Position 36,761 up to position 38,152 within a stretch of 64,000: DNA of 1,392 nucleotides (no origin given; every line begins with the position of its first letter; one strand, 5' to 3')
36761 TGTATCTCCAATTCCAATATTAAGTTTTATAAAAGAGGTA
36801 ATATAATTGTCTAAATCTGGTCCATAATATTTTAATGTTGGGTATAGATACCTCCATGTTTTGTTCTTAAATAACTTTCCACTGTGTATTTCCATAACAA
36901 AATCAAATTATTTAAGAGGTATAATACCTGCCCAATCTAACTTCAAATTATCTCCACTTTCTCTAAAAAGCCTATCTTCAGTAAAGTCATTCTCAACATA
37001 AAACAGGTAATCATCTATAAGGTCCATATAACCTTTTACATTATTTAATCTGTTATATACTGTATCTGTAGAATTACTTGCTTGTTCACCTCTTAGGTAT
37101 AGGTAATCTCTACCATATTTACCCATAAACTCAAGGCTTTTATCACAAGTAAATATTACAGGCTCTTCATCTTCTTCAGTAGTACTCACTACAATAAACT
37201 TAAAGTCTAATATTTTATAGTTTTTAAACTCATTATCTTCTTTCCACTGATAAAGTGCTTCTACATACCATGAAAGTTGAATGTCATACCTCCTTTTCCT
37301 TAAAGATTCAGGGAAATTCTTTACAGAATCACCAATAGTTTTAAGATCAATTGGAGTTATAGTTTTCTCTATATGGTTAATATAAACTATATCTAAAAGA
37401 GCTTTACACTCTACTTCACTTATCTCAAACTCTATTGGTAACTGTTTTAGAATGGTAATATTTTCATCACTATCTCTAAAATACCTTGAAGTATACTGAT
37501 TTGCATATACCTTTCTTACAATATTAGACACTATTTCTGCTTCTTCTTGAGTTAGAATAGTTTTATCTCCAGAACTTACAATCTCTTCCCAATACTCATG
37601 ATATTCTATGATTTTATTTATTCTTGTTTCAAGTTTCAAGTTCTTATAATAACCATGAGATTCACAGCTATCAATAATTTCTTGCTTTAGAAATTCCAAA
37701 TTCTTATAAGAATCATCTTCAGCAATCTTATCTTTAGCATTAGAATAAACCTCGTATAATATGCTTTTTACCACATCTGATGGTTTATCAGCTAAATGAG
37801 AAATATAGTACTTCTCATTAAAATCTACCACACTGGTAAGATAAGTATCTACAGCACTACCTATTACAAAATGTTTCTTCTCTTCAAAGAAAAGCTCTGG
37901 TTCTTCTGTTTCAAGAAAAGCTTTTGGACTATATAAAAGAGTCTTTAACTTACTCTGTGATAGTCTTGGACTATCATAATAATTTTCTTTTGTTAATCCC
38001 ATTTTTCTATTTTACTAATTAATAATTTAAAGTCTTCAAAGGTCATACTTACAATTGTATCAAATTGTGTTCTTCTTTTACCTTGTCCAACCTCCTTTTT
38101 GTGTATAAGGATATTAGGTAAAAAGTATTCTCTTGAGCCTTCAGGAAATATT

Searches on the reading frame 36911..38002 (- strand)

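Call 41: search_protein_families(library=phrogs, proteins=[window:36911-38002:-], max_evalue=0.00001)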
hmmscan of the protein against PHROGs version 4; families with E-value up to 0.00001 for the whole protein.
window:36911-38002:- (364 aa): 1 family
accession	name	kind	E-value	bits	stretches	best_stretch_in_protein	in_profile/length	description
phrog_412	-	DNA, RNA and nucleotide metabolism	2.1e-30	107.4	1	2-288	143-364/440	exonuclease VIII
